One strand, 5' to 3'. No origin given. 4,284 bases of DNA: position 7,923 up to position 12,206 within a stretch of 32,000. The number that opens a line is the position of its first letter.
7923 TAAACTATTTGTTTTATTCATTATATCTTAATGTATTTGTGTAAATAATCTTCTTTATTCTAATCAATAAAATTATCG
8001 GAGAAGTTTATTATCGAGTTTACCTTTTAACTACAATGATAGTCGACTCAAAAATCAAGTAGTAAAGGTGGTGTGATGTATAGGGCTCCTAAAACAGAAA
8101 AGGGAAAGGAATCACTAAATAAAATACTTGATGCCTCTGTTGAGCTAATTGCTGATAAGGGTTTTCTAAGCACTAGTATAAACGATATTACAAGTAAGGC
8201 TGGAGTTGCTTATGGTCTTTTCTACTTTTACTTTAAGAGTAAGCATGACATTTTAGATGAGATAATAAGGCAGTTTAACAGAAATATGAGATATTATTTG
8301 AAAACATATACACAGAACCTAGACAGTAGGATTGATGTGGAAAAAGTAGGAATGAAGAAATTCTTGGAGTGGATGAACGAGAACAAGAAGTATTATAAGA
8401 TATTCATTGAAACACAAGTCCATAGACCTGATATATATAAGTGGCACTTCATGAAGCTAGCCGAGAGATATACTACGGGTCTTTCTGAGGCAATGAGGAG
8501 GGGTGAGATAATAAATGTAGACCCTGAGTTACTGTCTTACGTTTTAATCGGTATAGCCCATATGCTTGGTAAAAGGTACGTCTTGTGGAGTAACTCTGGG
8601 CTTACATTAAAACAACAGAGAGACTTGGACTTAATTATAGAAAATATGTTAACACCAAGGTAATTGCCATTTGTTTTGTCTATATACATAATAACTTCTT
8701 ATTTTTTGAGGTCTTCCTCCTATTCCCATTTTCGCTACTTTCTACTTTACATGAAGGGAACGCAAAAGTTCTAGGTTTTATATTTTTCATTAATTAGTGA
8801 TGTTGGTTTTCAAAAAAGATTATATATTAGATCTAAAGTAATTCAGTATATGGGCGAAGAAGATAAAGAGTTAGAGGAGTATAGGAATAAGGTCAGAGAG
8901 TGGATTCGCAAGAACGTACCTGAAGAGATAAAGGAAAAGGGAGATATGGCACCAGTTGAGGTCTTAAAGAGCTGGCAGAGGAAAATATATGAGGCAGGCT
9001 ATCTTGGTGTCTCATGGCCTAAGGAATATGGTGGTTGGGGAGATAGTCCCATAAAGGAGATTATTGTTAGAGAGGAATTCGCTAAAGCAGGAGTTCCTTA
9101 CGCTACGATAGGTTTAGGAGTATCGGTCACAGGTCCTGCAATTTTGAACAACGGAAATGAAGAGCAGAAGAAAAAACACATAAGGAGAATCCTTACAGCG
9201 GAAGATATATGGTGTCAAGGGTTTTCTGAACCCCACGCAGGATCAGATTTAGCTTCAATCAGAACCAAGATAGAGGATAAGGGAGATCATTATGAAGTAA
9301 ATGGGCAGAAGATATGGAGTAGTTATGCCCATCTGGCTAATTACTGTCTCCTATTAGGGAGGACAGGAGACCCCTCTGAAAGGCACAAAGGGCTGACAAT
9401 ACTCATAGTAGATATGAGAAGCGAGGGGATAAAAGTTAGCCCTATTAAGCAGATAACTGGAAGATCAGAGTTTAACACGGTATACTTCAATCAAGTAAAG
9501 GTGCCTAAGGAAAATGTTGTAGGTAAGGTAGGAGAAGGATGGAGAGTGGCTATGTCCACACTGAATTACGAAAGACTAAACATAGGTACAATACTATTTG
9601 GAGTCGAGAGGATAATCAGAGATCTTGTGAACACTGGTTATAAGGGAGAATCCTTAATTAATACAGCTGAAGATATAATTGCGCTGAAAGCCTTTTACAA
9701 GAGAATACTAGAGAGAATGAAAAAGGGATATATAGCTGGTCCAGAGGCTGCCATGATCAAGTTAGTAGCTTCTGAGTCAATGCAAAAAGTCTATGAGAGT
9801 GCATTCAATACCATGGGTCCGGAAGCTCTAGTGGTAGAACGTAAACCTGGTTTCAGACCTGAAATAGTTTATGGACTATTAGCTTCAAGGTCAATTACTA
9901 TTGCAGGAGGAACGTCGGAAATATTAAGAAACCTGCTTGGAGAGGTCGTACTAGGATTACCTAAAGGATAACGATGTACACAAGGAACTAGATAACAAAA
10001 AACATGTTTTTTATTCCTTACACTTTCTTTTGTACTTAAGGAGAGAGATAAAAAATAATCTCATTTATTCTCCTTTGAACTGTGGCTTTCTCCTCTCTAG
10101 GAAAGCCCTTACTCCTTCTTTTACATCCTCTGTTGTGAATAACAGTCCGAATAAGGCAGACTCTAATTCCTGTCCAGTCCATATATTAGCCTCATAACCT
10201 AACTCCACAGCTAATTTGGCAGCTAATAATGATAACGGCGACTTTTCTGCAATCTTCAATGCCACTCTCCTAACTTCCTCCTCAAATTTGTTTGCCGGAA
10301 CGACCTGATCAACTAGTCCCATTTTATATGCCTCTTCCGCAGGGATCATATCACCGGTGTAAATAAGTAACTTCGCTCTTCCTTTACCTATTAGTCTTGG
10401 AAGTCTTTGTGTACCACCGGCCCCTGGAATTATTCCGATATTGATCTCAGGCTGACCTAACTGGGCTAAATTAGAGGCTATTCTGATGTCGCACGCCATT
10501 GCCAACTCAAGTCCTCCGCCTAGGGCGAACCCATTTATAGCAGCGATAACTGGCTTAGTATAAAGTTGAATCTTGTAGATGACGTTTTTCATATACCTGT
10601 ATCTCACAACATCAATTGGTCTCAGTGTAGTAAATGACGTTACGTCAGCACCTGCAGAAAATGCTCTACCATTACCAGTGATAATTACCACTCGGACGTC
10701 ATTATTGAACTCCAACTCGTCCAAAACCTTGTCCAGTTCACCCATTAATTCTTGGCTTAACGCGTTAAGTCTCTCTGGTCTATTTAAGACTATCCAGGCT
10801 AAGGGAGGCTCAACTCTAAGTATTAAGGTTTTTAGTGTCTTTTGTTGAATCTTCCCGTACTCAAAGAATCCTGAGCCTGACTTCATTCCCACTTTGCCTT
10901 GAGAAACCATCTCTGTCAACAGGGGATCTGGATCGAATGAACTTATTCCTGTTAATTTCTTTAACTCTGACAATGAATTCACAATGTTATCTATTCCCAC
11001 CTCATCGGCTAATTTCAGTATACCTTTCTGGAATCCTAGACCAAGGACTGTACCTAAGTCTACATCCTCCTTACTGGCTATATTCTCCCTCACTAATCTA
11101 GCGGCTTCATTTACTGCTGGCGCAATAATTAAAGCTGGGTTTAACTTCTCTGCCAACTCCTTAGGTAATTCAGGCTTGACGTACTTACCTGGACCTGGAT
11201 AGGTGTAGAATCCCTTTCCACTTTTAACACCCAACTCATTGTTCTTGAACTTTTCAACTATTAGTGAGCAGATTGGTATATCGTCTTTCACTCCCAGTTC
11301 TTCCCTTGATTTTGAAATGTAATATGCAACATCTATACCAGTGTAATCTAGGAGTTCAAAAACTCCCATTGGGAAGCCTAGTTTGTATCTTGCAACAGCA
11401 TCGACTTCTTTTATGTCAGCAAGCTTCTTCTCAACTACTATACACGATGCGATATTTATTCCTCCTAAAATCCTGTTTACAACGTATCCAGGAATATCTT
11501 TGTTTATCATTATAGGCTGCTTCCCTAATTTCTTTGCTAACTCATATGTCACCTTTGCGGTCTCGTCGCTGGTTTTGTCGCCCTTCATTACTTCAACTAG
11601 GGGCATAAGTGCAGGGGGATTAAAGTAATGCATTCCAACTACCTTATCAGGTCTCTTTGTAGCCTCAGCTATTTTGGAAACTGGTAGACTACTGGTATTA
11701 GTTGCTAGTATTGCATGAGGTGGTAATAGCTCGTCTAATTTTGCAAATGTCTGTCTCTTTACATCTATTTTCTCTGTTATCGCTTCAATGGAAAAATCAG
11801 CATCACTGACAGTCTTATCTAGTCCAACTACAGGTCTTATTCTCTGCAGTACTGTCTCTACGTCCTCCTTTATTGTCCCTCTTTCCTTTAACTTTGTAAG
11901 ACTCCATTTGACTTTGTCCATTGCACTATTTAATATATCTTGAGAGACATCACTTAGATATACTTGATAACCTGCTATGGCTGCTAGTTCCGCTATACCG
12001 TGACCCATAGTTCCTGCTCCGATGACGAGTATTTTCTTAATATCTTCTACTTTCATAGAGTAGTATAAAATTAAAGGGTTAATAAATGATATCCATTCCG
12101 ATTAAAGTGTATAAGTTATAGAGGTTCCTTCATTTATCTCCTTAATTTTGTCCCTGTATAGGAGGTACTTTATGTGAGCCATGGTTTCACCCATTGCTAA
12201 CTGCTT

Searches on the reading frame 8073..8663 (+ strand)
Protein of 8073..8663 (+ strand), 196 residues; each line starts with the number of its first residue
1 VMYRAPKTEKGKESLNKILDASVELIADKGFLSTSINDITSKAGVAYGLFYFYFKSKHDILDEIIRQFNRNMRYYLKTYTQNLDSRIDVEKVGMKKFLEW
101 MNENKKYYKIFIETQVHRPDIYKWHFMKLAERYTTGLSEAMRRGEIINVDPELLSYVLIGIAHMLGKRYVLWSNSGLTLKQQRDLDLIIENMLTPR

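Call 7: search_protein_families(library=pfam, proteins=[window:8073-8663:+])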
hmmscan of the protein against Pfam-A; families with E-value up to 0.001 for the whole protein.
window:8073-8663:+ (196 aa): 1 family
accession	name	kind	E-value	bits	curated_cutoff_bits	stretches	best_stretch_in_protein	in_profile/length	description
PF00440.29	TetR_N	-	7.5e-15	54.9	24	1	18-64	1-47/47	Bacterial regulatory proteins, tetR family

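Call 14: find_homologous_proteins(query=window:8073-8663:+, max_evalue=1e-10)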
Query window:8073-8663:+ (196 aa): 17 proteins with E <= 1e-10 among 86 candidates.
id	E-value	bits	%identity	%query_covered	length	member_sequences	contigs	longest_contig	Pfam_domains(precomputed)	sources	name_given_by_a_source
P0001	3.2e-125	433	100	99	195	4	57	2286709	PF00440.30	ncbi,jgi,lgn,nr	ncbi:TetR/AcrR family transcriptional regulator [Sulfolobus acidocaldarius]|nr:TetR/AcrR family tran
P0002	1.4e-95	336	74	99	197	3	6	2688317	PF00440.30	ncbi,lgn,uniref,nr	ncbi:TetR family transcriptional regulator [Sulfolobus sp. A20]|uniref:TetR/AcrR family transcriptio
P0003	9.8e-91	320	71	99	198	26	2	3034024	PF00440.30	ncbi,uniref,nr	ncbi:Transcriptional regulator, putative [Saccharolobus solfataricus P2]|uniref:Transcriptional regu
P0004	7.8e-90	317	70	99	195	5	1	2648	PF00440.30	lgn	-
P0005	1.1e-88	314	68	99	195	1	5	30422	PF00440.30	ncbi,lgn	ncbi:MAG: TetR/AcrR family transcriptional regulator [Saccharolobus sp.]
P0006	2.1e-88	313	68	99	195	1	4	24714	PF00440.30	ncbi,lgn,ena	ncbi:MAG: TetR/AcrR family transcriptional regulator [Saccharolobus sp.]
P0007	4.9e-88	312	68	99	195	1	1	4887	PF00440.30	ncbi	ncbi:MAG: TetR/AcrR family transcriptional regulator [Sulfolobaceae archaeon]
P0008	1.4e-85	304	66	99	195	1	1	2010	PF00440.30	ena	-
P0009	5.1e-84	299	66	99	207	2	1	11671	PF00440.30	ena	-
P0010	5.9e-84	298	66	99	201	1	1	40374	PF00440.30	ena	-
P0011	2.3e-81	290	71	88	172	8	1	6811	PF00440.30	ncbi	ncbi:MAG: TetR/AcrR family transcriptional regulator, partial [Saccharolobus sp.]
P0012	6.7e-77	275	61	99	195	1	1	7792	PF00440.30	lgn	-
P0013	1.1e-74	268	62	97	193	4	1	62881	PF00440.30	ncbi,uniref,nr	ncbi:TetR family transcriptional regulator [Candidatus Acidianus copahuensis]|uniref:TetR family tra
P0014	6.6e-74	266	60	98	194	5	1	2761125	PF00440.30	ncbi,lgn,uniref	ncbi:TetR/AcrR family transcriptional regulator [Sulfurisphaera ohwakuensis]|uniref:TetR/AcrR family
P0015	6.6e-73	262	58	98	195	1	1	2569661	PF00440.30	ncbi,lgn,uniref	ncbi:TetR/AcrR family transcriptional regulator [Sulfurisphaera javensis]|uniref:TetR/AcrR family tr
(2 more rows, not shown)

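Call 16: find_encoding_contigs(protein=P0001, flank=3000, max_places=10)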
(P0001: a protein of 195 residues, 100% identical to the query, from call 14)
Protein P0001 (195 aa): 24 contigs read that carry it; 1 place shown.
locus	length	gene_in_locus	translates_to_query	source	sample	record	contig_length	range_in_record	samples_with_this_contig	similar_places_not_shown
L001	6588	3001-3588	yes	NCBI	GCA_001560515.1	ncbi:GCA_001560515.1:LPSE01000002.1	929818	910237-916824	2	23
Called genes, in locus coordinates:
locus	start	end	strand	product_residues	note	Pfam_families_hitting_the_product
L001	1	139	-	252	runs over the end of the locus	PF00106:adh_short, PF08659:KR, PF13561:adh_short_C2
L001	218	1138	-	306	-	PF00135:COesterase (weak), PF20434:BD-FAE, PF07859:Abhydrolase_3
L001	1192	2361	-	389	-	PF12146:Hydrolase_4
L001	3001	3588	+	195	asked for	PF00440:TetR_N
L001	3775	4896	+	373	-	PF02771:Acyl-CoA_dh_N, PF02770:Acyl-CoA_dh_M, PF00441:Acyl-CoA_dh_1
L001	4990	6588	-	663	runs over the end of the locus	PF02737:3HCDH_N, PF00725:3HCDH, PF00378:ECH_1, PF16113:ECH_2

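Call 17: find_related_loci(query=A1, collection=genome_contigs, flank=5000)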
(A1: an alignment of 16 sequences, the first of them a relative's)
Query A1 (195 aa) in genome_contigs; peptide patterns used: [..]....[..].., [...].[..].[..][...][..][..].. (x = any residue, [..] = any of these).
232 stretches matched a pattern; 47 encode a relative of the query (tblastn E <= 1e-3); 45 distinct loci.
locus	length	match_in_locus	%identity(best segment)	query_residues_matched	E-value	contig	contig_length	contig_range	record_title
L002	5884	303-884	68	1-194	6e-94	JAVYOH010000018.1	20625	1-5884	MAG: Saccharolobus sp. isolate DRTY-1_201705_bins_33 DRTY-1_201705_bins_33_scaffold_18, whole genome shotgun sequence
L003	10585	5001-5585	48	1-195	5e-63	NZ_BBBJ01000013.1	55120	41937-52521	Vulcanisaeta distributa JCM 11217, whole genome shotgun sequence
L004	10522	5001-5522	52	1-174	2e-60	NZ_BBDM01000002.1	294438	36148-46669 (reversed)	Vulcanisaeta sp. JCM 14467, whole genome shotgun sequence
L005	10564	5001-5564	48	8-194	3e-57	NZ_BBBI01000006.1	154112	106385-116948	Vulcanisaeta distributa JCM 11216, whole genome shotgun sequence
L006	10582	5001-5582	58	1-194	3e-73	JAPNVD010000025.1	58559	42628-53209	MAG: Sulfolobaceae archaeon isolate CF.Pisc.bin.25 k141_1504544, whole genome shotgun sequence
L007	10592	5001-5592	49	1-194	1e-48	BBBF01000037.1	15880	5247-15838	Thermocladium modestius JCM 10088 DNA, contig: JCM10088.contig00037, whole genome shotgun sequence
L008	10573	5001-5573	62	4-194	7e-81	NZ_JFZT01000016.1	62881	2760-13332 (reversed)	Candidatus Acidianus copahuensis strain ALE1 ctg7180000000527, whole genome shotgun sequence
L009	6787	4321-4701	34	16-143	6e-18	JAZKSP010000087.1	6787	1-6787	MAG: Thermoplasmatota archaeon isolate NA-30cm_bin.7 NODE_1404_length_6787_cov_20.225787, whole genome shotgun sequence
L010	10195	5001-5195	50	7-74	6e-15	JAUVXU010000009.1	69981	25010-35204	MAG: Methanomicrobia archaeon isolate CSMAG_1224 CSMAG_1224_k141_443413_length_69981_cov_10.0000, whole genome shotgun s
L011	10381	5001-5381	31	16-143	1e-14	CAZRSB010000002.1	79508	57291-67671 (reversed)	MAG TPA_asm: uncultured Thermoplasmata archaeon isolate binchicken_co32_354 genome assembly, contig: NODE_207_length_795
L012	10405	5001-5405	29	7-143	5e-14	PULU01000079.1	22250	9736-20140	MAG: Thermoplasmata archaeon isolate B1Sed10_34 B1-Sed10-C2204, whole genome shotgun sequence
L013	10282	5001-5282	35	17-123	6e-14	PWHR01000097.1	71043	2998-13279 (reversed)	MAG: Thermoplasmata archaeon isolate T1Sed10_119m T1-Sed10-C162, whole genome shotgun sequence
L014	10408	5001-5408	28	7-143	1e-13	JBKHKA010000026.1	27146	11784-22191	MAG: Candidatus Aenigmatarchaeota archaeon isolate D5M12_30 NODE_527_length_27146_cov_27.605847, whole genome shotgun se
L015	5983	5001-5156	52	15-66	3e-13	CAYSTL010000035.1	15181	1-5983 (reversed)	MAG TPA_asm: uncultured Thermoplasmata archaeon isolate ERP127260_co1_34 genome assembly, contig: NODE_1723_length_15181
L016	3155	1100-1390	35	9-105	4e-13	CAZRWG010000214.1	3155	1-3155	MAG TPA_asm: uncultured Thermoplasmata archaeon isolate binchicken_co32_421 genome assembly, contig: NODE_58849_length_3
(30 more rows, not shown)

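Call 18: find_encoding_contigs(protein=P0002, flank=5000, max_places=3)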
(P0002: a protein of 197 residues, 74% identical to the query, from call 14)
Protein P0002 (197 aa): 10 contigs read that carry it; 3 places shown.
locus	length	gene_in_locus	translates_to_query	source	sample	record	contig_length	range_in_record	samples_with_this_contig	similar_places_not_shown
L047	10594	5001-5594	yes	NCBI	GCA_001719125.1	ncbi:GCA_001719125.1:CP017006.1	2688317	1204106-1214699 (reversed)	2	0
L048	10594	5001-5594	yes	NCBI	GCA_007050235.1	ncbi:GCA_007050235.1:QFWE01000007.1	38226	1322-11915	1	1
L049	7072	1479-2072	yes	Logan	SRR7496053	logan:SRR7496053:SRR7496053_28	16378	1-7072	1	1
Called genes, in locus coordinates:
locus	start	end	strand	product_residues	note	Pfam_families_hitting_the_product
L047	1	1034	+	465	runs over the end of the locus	PF00083:Sugar_tr, PF07690:MFS_1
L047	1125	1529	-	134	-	PF11485:STK_08120-like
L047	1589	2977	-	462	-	PF11794:HpaB_N, PF02770:Acyl-CoA_dh_M (weak), PF03241:HpaB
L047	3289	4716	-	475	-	PF00083:Sugar_tr, PF07690:MFS_1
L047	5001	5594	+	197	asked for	PF00440:TetR_N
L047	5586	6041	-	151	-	-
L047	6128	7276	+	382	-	PF22691:Thiolase_C_1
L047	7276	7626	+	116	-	PF12172:zf-ChsH2 (weak), PF01796:OB_ChsH2_C (weak)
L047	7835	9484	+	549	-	PF00501:AMP-binding, PF13193:AMP-binding_C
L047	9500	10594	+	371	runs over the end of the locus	PF02771:Acyl-CoA_dh_N, PF02770:Acyl-CoA_dh_M, PF00441:Acyl-CoA_dh_1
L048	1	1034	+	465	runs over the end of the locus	PF00083:Sugar_tr, PF07690:MFS_1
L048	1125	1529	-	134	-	PF11485:STK_08120-like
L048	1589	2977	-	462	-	PF11794:HpaB_N, PF02770:Acyl-CoA_dh_M (weak), PF03241:HpaB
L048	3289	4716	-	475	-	PF00083:Sugar_tr, PF07690:MFS_1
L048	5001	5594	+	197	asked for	PF00440:TetR_N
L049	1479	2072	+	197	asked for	PF00440:TetR_N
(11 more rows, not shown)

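Call 19: find_encoding_contigs(protein=P0003, flank=5000, max_places=3)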
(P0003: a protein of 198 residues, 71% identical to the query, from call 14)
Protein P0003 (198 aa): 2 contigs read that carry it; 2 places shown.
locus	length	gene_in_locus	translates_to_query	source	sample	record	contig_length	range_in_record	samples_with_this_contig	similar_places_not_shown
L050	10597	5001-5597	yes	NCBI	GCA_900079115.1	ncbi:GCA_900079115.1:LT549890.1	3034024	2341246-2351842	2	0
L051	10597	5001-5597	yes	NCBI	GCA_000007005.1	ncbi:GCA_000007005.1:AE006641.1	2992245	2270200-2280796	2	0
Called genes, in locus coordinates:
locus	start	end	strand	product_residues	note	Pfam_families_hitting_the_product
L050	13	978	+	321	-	PF01609:DDE_Tnp_1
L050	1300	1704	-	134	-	PF11485:STK_08120-like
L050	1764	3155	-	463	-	PF11794:HpaB_N, PF03241:HpaB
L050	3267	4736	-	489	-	PF00083:Sugar_tr, PF07690:MFS_1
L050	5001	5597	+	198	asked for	PF00440:TetR_N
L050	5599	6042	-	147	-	-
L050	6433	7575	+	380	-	PF22691:Thiolase_C_1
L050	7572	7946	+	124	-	PF12172:zf-ChsH2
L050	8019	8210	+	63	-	-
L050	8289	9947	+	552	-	PF00501:AMP-binding, PF13193:AMP-binding_C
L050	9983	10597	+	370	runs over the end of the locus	PF02771:Acyl-CoA_dh_N, PF02770:Acyl-CoA_dh_M, PF00441:Acyl-CoA_dh_1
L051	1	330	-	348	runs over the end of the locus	PF08240:ADH_N, PF00107:ADH_zinc_N, PF13602:ADH_zinc_N_2 (weak)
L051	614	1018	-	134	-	PF11485:STK_08120-like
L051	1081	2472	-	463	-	PF11794:HpaB_N, PF03241:HpaB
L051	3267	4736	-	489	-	PF00083:Sugar_tr, PF07690:MFS_1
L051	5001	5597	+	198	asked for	PF00440:TetR_N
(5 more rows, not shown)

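Call 20: find_encoding_contigs(protein=P0004, flank=5000, max_places=3)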
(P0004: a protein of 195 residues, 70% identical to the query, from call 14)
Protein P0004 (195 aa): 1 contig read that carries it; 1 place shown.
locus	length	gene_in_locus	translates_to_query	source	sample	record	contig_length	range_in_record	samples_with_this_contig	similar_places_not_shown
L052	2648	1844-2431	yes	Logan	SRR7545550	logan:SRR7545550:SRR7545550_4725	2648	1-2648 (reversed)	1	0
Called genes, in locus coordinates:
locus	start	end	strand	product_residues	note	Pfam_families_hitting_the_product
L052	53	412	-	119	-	PF00083:Sugar_tr (weak), PF07690:MFS_1 (weak)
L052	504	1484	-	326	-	PF00083:Sugar_tr, PF07690:MFS_1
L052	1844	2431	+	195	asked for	PF00440:TetR_N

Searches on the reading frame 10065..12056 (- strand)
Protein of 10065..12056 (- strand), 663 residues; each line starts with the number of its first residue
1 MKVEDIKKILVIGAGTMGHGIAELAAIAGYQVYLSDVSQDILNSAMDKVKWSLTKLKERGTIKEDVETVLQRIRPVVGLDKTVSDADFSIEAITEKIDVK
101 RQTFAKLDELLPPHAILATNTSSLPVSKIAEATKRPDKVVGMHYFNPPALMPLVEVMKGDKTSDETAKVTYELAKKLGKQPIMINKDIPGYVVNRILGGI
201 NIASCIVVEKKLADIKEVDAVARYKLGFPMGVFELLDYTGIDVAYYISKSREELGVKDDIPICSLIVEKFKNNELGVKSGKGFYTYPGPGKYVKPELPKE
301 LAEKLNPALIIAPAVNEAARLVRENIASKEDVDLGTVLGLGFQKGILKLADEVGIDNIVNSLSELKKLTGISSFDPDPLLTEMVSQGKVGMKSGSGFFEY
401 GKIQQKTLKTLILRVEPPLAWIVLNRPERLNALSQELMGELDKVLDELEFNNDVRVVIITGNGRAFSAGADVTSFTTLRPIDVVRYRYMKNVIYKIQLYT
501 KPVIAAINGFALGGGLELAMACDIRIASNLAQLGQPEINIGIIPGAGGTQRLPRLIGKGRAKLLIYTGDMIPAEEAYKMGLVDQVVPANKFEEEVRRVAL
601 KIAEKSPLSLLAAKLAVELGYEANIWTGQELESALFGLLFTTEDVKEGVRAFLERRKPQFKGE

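Call 7: search_protein_families(library=pfam, proteins=[window:10065-12056:-])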
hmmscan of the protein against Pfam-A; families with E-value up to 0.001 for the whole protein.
window:10065-12056:- (663 aa): 5 families
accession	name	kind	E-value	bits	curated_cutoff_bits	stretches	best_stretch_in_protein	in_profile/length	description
PF00378.25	ECH_1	-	1.7e-69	234.4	27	1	419-662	6-250/251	Enoyl-CoA hydratase/isomerase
PF02737.24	3HCDH_N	-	3.8e-65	219.6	22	1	8-187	1-179/180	3-hydroxyacyl-CoA dehydrogenase, NAD binding domain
PF00725.27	3HCDH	-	6.4e-45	152.1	22.1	2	190-286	1-97/97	3-hydroxyacyl-CoA dehydrogenase, C-terminal domain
PF16113.10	ECH_2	-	7.9e-41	141.1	27.2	1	420-593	2-179/335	Enoyl-CoA hydratase/isomerase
PF03446.21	NAD_binding_2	-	0.00038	20.9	21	1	8-79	1-65/161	NAD binding domain of 6-phosphogluconate dehydrogenase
